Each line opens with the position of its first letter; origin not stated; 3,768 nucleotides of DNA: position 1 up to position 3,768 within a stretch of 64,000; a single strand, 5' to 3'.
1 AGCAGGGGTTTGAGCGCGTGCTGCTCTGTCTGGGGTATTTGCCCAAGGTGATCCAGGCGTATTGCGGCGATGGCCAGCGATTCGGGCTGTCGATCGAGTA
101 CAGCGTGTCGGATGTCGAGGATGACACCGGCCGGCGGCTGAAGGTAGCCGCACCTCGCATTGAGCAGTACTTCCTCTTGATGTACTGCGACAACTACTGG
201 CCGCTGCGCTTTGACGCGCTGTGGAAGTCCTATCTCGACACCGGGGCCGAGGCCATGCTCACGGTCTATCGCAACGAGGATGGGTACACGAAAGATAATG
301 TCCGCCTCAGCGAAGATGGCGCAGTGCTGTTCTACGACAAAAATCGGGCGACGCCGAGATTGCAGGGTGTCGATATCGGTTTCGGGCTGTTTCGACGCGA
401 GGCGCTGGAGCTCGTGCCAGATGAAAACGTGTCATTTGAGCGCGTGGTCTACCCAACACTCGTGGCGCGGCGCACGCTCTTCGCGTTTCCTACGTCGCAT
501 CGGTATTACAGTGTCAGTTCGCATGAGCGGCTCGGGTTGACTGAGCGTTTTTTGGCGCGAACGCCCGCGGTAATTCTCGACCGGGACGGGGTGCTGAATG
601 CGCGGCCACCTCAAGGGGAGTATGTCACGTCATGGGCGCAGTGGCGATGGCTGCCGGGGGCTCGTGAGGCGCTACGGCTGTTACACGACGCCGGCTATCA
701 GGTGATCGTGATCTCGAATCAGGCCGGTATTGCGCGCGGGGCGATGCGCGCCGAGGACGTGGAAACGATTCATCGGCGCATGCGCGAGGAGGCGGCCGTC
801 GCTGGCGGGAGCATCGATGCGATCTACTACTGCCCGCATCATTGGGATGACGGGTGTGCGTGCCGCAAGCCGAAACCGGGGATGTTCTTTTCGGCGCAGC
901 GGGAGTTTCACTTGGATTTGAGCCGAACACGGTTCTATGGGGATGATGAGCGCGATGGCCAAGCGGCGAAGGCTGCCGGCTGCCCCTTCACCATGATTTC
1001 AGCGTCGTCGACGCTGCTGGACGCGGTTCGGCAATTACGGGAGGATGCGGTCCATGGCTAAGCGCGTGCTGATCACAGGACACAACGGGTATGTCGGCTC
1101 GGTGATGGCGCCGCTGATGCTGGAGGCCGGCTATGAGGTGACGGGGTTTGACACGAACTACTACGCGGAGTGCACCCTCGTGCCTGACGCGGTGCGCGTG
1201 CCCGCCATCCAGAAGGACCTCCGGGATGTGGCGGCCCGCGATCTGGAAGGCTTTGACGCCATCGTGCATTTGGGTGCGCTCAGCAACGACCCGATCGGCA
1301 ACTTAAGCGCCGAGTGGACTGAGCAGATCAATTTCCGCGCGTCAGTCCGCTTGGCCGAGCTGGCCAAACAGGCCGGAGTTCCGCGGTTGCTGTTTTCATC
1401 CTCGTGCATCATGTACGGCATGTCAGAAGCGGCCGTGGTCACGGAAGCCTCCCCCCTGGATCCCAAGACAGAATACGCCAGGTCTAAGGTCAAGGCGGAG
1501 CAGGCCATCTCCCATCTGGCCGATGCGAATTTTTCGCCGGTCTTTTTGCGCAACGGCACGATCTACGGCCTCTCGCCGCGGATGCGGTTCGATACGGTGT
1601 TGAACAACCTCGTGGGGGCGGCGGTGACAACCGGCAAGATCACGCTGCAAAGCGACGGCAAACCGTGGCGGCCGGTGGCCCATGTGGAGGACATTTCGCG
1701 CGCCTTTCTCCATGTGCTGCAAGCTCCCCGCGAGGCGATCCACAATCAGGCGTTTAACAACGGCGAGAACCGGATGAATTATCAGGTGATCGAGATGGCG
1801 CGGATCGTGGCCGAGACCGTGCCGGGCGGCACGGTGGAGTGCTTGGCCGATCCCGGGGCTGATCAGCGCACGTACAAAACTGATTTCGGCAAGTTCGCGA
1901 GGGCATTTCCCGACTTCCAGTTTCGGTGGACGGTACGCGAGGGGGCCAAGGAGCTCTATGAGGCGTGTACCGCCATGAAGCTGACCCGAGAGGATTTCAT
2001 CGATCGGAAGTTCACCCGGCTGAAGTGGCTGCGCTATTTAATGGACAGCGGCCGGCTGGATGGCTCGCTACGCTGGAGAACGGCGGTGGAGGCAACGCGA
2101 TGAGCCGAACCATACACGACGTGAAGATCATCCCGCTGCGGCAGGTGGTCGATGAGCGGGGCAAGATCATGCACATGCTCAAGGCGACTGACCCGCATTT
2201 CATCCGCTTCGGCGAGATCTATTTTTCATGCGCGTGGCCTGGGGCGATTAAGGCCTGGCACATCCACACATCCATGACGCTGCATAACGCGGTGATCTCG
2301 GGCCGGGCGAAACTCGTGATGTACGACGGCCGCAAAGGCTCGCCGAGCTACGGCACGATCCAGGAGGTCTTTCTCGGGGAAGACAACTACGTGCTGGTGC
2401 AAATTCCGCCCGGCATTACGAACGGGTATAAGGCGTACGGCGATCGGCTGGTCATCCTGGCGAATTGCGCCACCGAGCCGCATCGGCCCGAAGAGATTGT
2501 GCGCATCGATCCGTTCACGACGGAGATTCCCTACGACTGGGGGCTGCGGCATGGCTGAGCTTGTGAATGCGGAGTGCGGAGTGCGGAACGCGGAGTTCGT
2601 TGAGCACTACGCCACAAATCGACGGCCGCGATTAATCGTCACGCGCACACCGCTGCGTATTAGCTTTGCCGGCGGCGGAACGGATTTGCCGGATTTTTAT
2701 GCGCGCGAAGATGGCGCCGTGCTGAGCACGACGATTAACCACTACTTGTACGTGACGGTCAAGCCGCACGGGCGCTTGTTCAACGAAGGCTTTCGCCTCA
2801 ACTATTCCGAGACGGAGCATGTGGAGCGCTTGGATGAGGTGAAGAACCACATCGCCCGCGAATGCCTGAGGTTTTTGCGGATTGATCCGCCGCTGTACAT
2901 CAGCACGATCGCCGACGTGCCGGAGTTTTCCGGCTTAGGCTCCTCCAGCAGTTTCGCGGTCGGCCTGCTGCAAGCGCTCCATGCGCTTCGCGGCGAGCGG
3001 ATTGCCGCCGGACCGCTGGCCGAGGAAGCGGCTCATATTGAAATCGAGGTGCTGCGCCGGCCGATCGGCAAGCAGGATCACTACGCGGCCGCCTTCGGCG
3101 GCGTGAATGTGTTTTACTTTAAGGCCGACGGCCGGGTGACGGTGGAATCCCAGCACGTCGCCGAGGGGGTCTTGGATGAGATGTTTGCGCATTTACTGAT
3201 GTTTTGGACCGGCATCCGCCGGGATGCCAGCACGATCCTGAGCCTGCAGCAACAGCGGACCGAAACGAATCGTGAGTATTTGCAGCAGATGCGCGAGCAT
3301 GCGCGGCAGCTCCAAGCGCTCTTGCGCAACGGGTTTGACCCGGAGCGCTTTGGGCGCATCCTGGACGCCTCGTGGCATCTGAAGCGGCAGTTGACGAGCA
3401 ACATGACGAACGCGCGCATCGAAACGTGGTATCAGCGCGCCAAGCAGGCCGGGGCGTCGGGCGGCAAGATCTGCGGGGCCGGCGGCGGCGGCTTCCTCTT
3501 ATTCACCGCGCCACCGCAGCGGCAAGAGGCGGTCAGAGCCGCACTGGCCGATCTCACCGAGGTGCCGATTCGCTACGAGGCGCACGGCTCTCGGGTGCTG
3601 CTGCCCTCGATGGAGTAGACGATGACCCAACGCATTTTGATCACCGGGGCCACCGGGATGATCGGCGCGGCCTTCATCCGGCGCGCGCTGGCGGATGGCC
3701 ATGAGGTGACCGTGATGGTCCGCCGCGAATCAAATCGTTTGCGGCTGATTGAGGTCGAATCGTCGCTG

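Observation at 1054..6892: Heptose/deoxysugar tailoring block with a TylCIII-type C-methyltransferase followed by a radical SAM enzyme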

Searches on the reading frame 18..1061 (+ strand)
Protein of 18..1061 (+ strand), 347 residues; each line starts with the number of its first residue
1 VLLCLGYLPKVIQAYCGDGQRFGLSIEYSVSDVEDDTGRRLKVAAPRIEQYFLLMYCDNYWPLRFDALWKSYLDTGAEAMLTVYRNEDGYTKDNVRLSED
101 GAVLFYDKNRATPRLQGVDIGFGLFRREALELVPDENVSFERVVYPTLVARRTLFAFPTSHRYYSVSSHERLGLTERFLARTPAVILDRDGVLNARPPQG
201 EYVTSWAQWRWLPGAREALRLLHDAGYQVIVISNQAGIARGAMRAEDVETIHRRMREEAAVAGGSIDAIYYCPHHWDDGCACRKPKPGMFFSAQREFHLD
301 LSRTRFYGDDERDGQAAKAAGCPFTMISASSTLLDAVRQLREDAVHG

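Call 3: search_protein_families(library=pfam, proteins=[window:18-1061:+], max_evalue=0.01)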
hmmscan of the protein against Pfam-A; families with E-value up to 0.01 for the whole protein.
window:18-1061:+ (347 aa): 6 families
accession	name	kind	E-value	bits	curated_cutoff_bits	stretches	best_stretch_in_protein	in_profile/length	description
PF00702.32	Hydrolase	-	1.6e-08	35.6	26.4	1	195-321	85-191/191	haloacid dehalogenase-like hydrolase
PF08645.17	PNK3P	-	3.5e-08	33.8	22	1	190-309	8-125/161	Polynucleotide kinase 3 phosphatase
PF13242.12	Hydrolase_like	-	1.2e-06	28.8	22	1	282-328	2-49/75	HAD-hyrolase-like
PF13419.12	HAD_2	-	2.9e-06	28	23.8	1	283-326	134-177/178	Haloacid dehalogenase-like hydrolase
PF13344.12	Hydrolase_6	-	1.3e-05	25.6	27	1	185-243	1-47/101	Haloacid dehalogenase-like hydrolase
PF12710.13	HAD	-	0.00035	21.5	27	1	203-317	77-188/189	haloacid dehalogenase-like hydrolase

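Call 4: search_protein_families(library=ncbifam, proteins=[window:18-1061:+], max_evalue=0.01)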
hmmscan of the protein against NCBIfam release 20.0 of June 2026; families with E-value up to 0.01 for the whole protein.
window:18-1061:+ (347 aa): 21 families
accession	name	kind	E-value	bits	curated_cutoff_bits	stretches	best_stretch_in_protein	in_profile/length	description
NF006506.0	PRK08942.1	equivalog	2e-48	164.3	178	1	182-326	3-145/182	D-glycero-beta-D-manno-heptose 1,7-bisphosphate 7-phosphatase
TIGR01656.1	Histidinol-ppas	subfamily_domain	9.4e-40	135.9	84.15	1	183-324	1-142/149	histidinol-phosphate phosphatase domain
TIGR01662.1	HAD-SF-IIIA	subfamily_domain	6.6e-33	113.8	44.6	1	184-324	2-135/141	HAD-IIIA family hydrolase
TIGR00213.1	GmhB_yaeD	subfamily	8e-29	100.5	149.6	1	183-321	2-143/176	D-glycero-beta-D-manno-heptose 1,7-bisphosphate 7-phosphatase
NF050049.1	HBPPhtaseGmhB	domain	5.5e-26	91.4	250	1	182-322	3-138/171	D-glycero-alpha-D-manno-heptose-1,7-bisphosphate 7-phosphatase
NF005264.0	PRK06769.1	equivalog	5.8e-20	71.8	217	1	182-331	4-140/175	HAD-IIIA family hydrolase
TIGR01261.1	hisB_Nterm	equivalog_domain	5.8e-18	64.9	140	1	183-318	2-137/161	histidinol-phosphatase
NF003937.0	PRK05446.1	equivalog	1.1e-17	64.2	443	1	183-327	4-148/355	bifunctional histidinol-phosphatase/imidazoleglycerol-phosphate dehydratase HisB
NF052502.1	man1P_GTase_Rv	exception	4.3e-12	45.6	440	1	3-153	51-203/352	mannose-1-phosphate guanylyltransferase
TIGR01449.2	PGP_bact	equivalog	7.9e-06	25.5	180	1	280-331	137-188/213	phosphoglycolate phosphatase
NF009695.0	PRK13222.1-2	equivalog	1.1e-05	25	225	1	279-327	145-193/226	phosphoglycolate phosphatase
TIGR01664.1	DNA-3'-Pase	equivalog_domain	2.8e-05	24.1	107.65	1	190-311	21-137/167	DNA 3'-phosphatase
NF045761.1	NAMPUrTaseMurU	equivalog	6.3e-05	22.9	250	1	6-101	54-154/226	N-acetylmuramate alpha-1-phosphate uridylyltransferase MurU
TIGR03992.1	Arch_glmU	subfamily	8.5e-05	21.6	292.1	1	2-133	50-176/393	bifunctional sugar-1-phosphate nucleotidylyltransferase/acetyltransferase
TIGR01663.1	PNK-3'Pase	equivalog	0.00017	20.1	502.8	1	206-250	188-233/520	bifunctional polynucleotide phosphatase/kinase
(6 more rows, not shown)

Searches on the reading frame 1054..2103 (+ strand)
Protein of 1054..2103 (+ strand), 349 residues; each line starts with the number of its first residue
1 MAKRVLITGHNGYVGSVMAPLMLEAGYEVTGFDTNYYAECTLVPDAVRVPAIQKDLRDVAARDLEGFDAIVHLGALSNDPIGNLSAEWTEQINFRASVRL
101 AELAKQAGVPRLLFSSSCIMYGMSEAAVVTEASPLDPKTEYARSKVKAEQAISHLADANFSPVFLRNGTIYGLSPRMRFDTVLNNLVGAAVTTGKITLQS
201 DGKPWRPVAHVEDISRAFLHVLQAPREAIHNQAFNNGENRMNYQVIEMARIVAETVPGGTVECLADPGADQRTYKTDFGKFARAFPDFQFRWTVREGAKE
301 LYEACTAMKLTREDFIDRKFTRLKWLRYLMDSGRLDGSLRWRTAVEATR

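Call 3: search_protein_families(library=pfam, proteins=[window:1054-2103:+], max_evalue=0.01)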
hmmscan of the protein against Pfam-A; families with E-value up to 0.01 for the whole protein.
window:1054-2103:+ (349 aa): 7 families
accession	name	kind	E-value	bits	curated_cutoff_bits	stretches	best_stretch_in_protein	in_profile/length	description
PF01370.27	Epimerase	-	4.8e-42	144.4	20.9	1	5-235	1-238/240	NAD dependent epimerase/dehydratase family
PF16363.11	GDP_Man_Dehyd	-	4.4e-21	76.1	27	1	6-248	1-261/332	GDP-mannose 4,6 dehydratase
PF04321.23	RmlD_sub_bind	-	1.6e-14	54.1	27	1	4-253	2-228/287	RmlD substrate binding domain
PF01073.25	3Beta_HSD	-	2.6e-08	33.7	22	1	6-177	1-188/280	3-beta hydroxysteroid dehydrogenase/isomerase family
PF13460.12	NAD_binding_10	-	3.7e-05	24.1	27.2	1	11-154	3-133/184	NAD(P)H-binding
PF07993.18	NAD_binding_4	-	0.00021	21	20.1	1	65-175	87-211/258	Male sterility protein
PF05368.20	NmrA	-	0.0087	16.1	27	0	2-127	2-117/298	NmrA-like family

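Call 4: search_protein_families(library=ncbifam, proteins=[window:1054-2103:+], max_evalue=0.01)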
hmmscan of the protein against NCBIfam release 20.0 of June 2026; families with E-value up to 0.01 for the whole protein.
window:1054-2103:+ (349 aa): 21 families
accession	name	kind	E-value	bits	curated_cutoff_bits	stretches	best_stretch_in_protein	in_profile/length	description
TIGR01179.1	galE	equivalog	8.5e-25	87.3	262.3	1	4-253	1-272/332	UDP-glucose 4-epimerase GalE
TIGR04180.1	EDH_00030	hypoth_equivalog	2.8e-18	66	475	1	5-256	1-256/297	NAD-dependent 4,6-dehydratase LegB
TIGR03466.1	HpnA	hypoth_equivalog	3e-13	49.4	367.65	1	4-163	2-163/327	hopanoid-associated sugar epimerase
NF042422.1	oxyalk_red_OleD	equivalog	6.5e-13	48.7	580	1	4-224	2-217/329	2-alkyl-3-oxoalkanoate reductase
NF058621.1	DiazavRedAvaA7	equivalog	1.1e-12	48.2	400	1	4-226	2-223/304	3-diazoavenalumate denitrifying reductase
TIGR02197.1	heptose_epim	equivalog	2.6e-12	46.5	274.6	1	5-271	1-276/316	ADP-glyceromanno-heptose 6-epimerase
NF043036.1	ErythonDh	equivalog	3.7e-11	42.8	325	1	4-154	2-162/321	D-erythronate dehydrogenase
TIGR01214.1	rmlD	equivalog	1.5e-10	40.7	224.05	1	4-231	1-206/285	dTDP-4-dehydrorhamnose reductase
TIGR01181.1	dTDP_gluc_dehyt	equivalog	1.1e-09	37.8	365.1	1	4-282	1-289/321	dTDP-glucose 4,6-dehydratase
NF007956.0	PRK10675.1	subfamily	7.7e-09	35.1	394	1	4-159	2-167/338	UDP-glucose 4-epimerase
NF042423.1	oxyalk_red_Shew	equivalog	2.5e-08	33.4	580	1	3-174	9-178/331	2-alkyl-3-oxoalkanoate reductase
TIGR01777.1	yfcH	hypoth_equivalog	2.1e-07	30.8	207.35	1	5-224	1-213/292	TIGR01777 family oxidoreductase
NF008872.0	PRK11908.1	equivalog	8e-07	28.4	294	1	181-255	196-270/349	bifunctional UDP-4-keto-pentose/UDP-xylose synthase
TIGR01472.1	gmd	equivalog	4.6e-06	26.1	415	0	86-193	97-205/342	GDP-mannose 4,6-dehydratase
NF047922.1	GDPFucSynFcl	equivalog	6.6e-06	25.8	500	1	103-256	91-253/308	GDP-L-fucose synthase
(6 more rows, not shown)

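Call 28: search_solved_structures(query=window:1054-2103:+, max_evalue=0.00001)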
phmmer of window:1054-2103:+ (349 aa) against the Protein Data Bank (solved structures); distinct sequences matched with E-value up to 0.00001: 68 (the best 60 are shown).
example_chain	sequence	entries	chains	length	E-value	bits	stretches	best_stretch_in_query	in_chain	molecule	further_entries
6vo6_A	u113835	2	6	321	1.9e-28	102.9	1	1-312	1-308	Putative sugar-nucleotide epimerase/dehydratease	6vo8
6wjb_A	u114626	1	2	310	7.3e-21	78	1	2-230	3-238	NAD-dependent epimerase/dehydratase family protein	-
6wj9_A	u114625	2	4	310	6.9e-20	74.8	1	2-230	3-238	NAD-dependent epimerase/dehydratase family protein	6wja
3vps_A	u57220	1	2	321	4.5e-18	68.8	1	3-261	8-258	NAD-dependent epimerase/dehydratase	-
8rdg_A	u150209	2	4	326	1e-14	57.7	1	4-254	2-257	SDR family NAD(P)-dependent oxidoreductase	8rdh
6kv9_A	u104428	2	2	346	2.8e-14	56.3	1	5-223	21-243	MoeE5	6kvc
8rdi_A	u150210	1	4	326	3.8e-14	55.9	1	4-254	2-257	SDR family NAD(P)-dependent oxidoreductase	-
7k3p_A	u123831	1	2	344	1e-13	54.5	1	3-239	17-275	UDP-glucose 4-epimerase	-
1r6d_A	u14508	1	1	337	1.9e-13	53.6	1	4-283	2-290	TDP-glucose-4,6-dehydratase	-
1r66_A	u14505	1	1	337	1.9e-13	53.6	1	4-283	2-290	TDP-glucose-4,6-dehydratase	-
8wov_B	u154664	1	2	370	2e-11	47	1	1-175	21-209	UDP-glucose 4-epimerase 2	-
8wow_A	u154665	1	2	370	2e-11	47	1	1-175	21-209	UDP-glucose 4-epimerase 2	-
8wop_A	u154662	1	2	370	2.1e-11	46.9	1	1-175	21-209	UDP-glucose 4-epimerase 2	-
7ys8_A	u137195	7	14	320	2.5e-11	46.6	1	4-222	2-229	UDP-glucose 4-epimerase | UDP-glucose 4-epimerase along with EC 5.1.3.2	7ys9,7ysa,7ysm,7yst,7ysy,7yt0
3enk_A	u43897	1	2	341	2.6e-11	46.6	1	4-254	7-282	UDP-glucose 4-epimerase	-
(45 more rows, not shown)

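Call 77: search_solved_structures(query=window:1054-2103:+, max_evalue=1e-20, show_alignments=1)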
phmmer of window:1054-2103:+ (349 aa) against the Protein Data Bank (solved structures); distinct sequences matched with E-value up to 1e-20: 2.
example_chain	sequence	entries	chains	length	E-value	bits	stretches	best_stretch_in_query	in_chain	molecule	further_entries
6vo6_A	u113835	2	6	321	1.9e-28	102.9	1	1-312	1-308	Putative sugar-nucleotide epimerase/dehydratease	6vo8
6wjb_A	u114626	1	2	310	7.3e-21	78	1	2-230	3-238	NAD-dependent epimerase/dehydratase family protein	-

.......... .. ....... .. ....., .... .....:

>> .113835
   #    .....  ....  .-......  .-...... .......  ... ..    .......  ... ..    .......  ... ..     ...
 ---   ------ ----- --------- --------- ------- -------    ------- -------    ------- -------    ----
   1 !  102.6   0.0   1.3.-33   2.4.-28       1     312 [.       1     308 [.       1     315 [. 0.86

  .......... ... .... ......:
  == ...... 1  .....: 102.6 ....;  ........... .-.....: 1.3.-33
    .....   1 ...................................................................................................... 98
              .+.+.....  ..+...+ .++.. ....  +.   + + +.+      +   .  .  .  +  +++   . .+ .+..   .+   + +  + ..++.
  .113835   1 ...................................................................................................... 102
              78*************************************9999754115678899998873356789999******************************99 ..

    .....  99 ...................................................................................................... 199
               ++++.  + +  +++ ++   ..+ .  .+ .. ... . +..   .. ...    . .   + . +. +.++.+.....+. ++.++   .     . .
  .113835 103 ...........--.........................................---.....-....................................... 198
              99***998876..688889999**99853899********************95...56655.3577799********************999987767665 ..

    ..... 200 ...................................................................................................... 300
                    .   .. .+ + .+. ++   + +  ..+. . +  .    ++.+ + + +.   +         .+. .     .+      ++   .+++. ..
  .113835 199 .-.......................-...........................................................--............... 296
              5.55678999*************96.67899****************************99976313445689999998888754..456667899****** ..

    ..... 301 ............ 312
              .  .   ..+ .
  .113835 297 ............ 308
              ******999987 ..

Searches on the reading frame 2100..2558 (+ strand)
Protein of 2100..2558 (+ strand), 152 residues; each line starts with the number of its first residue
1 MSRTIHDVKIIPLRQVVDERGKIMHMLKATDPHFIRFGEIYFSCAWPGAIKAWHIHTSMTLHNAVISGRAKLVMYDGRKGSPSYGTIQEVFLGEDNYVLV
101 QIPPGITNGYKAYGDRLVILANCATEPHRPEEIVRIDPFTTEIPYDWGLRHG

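Call 3: search_protein_families(library=pfam, proteins=[window:2100-2558:+], max_evalue=0.01)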
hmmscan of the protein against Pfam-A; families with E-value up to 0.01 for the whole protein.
window:2100-2558:+ (152 aa): 2 families
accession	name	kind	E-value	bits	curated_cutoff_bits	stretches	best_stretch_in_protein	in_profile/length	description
PF00908.23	dTDP_sugar_isom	-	6.6e-12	45.9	27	1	4-147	3-152/168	dTDP-4-dehydrorhamnose 3,5-epimerase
PF14667.12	Polysacc_synt_C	-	1.6e-05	25.4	28.7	1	17-129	2-104/111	Polysaccharide biosynthesis C-terminal domain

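Call 4: search_protein_families(library=ncbifam, proteins=[window:2100-2558:+], max_evalue=0.01)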
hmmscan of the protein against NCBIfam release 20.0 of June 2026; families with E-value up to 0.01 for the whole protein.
window:2100-2558:+ (152 aa): 2 families
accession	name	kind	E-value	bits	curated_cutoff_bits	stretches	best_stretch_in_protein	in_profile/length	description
TIGR01221.1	rmlC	equivalog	9.6e-08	32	155.75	1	4-149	6-156/176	dTDP-4-dehydrorhamnose 3,5-epimerase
NF047837.1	UDPAcbARedWbcJ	equivalog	0.00043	19.3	500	1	14-120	252-348/372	UDP-2-acetamido-2,6-beta-L-arabino-hexul-4-ose reductase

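Call 29: search_solved_structures(query=window:2100-2558:+, max_evalue=0.001)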
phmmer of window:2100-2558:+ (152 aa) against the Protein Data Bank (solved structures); distinct sequences matched with E-value up to 0.001: 12.
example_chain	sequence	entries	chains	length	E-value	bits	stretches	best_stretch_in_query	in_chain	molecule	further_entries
3ejk_A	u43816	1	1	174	6.1e-31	110.4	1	8-148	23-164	dTDP Sugar Isomerase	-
2b9u_A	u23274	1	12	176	3.6e-08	36.4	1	14-130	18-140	hypothetical dTDP-4-dehydrorhamnose 3,5-epimerase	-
1wlt_A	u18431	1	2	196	4.9e-08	35.9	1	14-129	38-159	176aa long hypothetical dTDP-4-dehydrorhamnose 3,5-epimerase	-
1pm7_A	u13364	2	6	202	5.9e-06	29.2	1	25-149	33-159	RFBC | DTDP-4-DEHYDRORHAMNOSE 3,5-EPIMERASE RMLC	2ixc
1upi_A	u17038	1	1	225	7.9e-06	28.8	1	25-149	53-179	DTDP-4-DEHYDRORHAMNOSE 3,5-EPIMERASE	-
6ndr_A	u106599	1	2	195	2.7e-05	27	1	5-149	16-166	dTDP-4-dehydrorhamnose 3,5-epimerase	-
23eg_A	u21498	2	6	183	7.8e-05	25.5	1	16-149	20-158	dTDP-4-dehydrorhamnose 3,5-epimerase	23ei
9uyw_A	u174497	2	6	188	8.4e-05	25.4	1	16-149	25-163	dTDP-4-dehydrorhamnose 3,5-epimerase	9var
1ep0_A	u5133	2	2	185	8.9e-05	25.4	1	16-149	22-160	DTDP-6-DEOXY-D-XYLO-4-HEXULOSE 3,5-EPIMERASE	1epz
9kyn_A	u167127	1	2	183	0.00012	24.9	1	16-149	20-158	dTDP-4-dehydrorhamnose 3,5-epimerase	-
23ef_A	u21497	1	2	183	0.00028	23.8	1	43-149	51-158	dTDP-4-dehydrorhamnose 3,5-epimerase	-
9j9s_A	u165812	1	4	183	0.00062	22.6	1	16-149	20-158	dTDP-4-dehydrorhamnose 3,5-epimerase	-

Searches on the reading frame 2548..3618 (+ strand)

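Call 3: search_protein_families(library=pfam, proteins=[window:2548-3618:+], max_evalue=0.01)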
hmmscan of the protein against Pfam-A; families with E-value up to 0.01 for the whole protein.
window:2548-3618:+ (356 aa): 2 families
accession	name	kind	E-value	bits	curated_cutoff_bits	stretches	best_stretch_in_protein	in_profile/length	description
PF00288.32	GHMP_kinases_N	-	2.6e-12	47.2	22.3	1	106-185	6-87/87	GHMP kinases N terminal domain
PF08544.19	GHMP_kinases_C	-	5.1e-10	40.1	21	1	258-334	5-80/85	GHMP kinases C terminal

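Call 4: search_protein_families(library=ncbifam, proteins=[window:2548-3618:+], max_evalue=0.01)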
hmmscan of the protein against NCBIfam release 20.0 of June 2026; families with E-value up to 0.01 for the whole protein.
window:2548-3618:+ (356 aa): 11 families
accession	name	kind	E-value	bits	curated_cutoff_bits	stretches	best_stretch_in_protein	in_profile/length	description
NF049969.1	GlMnHpPKinHddA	equivalog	3.7e-43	148.3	600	1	29-328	2-311/338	D-glycero-D-manno-heptose 7-phosphate kinase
NF009948.0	PRK13412.1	equivalog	2.3e-23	81.9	721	1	118-333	729-948/974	bifunctional fucokinase/fucose-1-phosphate guanylyltransferase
TIGR00549.1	mevalon_kin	equivalog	4.4e-16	59.2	163.05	1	62-319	23-275/276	mevalonate kinase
NF003036.0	PRK03926.1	equivalog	4.8e-11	42.3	403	1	115-335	75-281/302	mevalonate kinase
NF001816.0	PRK00555.1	equivalog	7.7e-10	38.3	509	2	258-333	263-336/363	galactokinase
NF003006.0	PRK03817.1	equivalog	4.2e-08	32.5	443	1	32-248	4-212/352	galactokinase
NF002288.1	PRK01212.1-4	equivalog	1e-05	24.7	194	1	102-350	63-296/303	homoserine kinase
TIGR01920.1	Shik_kin_archae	equivalog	0.00024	20.5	126.85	1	93-165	47-119/266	shikimate kinase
TIGR00131.1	gal_kin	equivalog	0.0006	18.8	226.65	0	249-336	277-365/388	galactokinase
TIGR00191.1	thrB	equivalog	0.0017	17.2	168.25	1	100-193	64-151/304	homoserine kinase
NF003472.0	PRK05101.1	equivalog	0.0066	15.4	499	0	118-167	115-164/382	galactokinase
